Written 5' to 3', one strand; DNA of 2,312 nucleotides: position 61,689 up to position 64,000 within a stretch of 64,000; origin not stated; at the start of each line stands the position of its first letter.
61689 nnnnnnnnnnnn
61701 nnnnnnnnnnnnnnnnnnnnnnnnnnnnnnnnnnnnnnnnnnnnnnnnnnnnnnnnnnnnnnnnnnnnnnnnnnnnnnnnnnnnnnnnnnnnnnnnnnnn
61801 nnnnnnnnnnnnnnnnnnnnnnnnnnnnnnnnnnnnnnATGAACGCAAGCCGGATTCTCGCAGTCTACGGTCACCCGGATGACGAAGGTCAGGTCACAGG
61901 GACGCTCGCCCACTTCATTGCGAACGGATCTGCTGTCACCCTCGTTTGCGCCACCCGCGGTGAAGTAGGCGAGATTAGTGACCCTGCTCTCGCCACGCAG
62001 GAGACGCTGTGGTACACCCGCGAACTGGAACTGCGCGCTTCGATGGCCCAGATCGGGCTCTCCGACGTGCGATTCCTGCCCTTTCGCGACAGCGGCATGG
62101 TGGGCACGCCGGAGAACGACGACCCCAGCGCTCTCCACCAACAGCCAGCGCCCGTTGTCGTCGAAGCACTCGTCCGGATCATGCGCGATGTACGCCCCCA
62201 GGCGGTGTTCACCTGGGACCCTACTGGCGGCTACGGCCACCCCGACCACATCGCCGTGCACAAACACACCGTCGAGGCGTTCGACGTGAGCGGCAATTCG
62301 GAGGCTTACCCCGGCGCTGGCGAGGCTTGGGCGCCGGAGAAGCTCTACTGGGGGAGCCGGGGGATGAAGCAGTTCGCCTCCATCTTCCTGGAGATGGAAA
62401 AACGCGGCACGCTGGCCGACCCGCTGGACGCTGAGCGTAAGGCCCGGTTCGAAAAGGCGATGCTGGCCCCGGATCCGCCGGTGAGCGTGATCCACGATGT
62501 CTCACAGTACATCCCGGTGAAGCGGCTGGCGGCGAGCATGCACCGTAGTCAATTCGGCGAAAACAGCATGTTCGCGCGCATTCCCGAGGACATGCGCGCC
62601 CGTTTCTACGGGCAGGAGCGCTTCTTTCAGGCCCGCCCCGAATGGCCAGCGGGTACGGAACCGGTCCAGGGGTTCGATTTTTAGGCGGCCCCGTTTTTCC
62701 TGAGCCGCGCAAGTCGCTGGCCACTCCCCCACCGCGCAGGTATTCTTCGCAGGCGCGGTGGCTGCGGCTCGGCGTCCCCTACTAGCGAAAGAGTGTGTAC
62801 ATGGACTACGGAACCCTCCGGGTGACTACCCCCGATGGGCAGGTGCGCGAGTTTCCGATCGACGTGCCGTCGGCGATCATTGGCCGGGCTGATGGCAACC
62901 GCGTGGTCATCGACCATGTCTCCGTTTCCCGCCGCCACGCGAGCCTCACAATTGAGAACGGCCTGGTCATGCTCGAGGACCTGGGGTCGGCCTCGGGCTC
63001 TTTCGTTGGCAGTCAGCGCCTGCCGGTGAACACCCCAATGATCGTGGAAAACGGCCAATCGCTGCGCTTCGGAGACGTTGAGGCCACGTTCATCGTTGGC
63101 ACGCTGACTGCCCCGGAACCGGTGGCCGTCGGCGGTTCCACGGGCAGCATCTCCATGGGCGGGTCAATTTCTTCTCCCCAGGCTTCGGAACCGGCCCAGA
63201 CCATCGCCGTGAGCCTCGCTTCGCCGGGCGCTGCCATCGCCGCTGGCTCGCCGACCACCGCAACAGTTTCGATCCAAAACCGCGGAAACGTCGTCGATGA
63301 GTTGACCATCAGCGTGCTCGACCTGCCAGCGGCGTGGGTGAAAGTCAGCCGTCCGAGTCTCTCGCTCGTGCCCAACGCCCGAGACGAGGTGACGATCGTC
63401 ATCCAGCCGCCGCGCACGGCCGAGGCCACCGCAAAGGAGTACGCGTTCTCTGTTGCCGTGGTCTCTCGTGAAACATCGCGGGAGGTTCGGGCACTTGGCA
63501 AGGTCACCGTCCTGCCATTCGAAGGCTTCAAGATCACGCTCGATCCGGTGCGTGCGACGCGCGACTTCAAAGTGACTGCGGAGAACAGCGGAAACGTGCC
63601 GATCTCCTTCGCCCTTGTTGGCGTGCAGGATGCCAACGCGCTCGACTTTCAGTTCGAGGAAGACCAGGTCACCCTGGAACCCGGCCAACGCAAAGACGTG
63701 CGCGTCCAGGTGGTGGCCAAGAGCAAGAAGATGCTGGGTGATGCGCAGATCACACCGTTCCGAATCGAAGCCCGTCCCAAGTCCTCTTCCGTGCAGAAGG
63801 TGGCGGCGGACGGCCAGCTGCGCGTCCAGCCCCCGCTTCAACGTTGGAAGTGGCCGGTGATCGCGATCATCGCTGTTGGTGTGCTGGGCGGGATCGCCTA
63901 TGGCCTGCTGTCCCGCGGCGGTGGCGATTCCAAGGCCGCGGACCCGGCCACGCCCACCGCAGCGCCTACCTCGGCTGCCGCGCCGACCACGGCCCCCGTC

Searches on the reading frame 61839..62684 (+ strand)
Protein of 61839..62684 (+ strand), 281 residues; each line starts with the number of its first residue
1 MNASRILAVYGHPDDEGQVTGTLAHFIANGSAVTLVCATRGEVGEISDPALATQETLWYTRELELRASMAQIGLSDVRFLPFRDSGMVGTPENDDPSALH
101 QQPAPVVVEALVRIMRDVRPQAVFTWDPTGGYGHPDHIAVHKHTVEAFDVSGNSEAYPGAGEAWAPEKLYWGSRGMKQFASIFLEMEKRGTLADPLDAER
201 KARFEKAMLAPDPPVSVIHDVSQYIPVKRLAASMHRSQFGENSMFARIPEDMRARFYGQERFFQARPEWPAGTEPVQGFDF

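Call 95: search_protein_families(library=pfam, proteins=[window:61839-62684:+], max_evalue=0.01)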
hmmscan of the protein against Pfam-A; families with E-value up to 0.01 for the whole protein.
window:61839-62684:+ (281 aa): 1 family
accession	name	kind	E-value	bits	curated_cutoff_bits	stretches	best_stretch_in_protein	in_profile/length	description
PF02585.22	PIG-L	-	2.4e-25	89.9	28.2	1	7-147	1-128/129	GlcNAc-PI de-N-acetylase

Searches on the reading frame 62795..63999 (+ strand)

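Call 95: search_protein_families(library=pfam, proteins=[window:62795-63999:+], max_evalue=0.01)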
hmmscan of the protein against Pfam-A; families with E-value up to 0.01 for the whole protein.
window:62795-63999:+ (401 aa): 8 families
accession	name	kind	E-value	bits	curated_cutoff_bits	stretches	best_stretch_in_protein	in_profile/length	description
PF00498.31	FHA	-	7.8e-15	55.5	20.7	1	28-93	2-67/67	FHA domain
PF16697.10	Yop-YscD_cpl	-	1.5e-07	32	33.2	1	18-98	10-89/94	Inner membrane component of T3SS, cytoplasmic domain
PF22067.2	Cep192_D3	-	1e-06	29.2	27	0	252-313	15-74/99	Cep192 domain 3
PF11614.14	FixG_C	-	2.7e-06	28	25.6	0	277-331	53-108/119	IG-like fold at C-terminal of FixG, putative oxidoreductase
PF10633.15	NPCBM_assoc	-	0.00016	22.2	24.4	1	149-214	2-69/78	NPCBM-associated, NEW3 domain of alpha-galactosidase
PF06280.18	fn3_5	-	0.00024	22.2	27.6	0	284-310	56-82/112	Fn3-like domain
PF18368.7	Ig_GlcNase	-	0.00088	19.8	26.3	1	246-312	24-92/105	Exo-beta-D-glucosaminidase Ig-fold domain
PF22544.2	HYDIN_VesB_CFA65-like_Ig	-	0.0037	17.9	25.5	0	256-310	21-74/100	HYDIN/CFA65/VesB-like, Ig-like domain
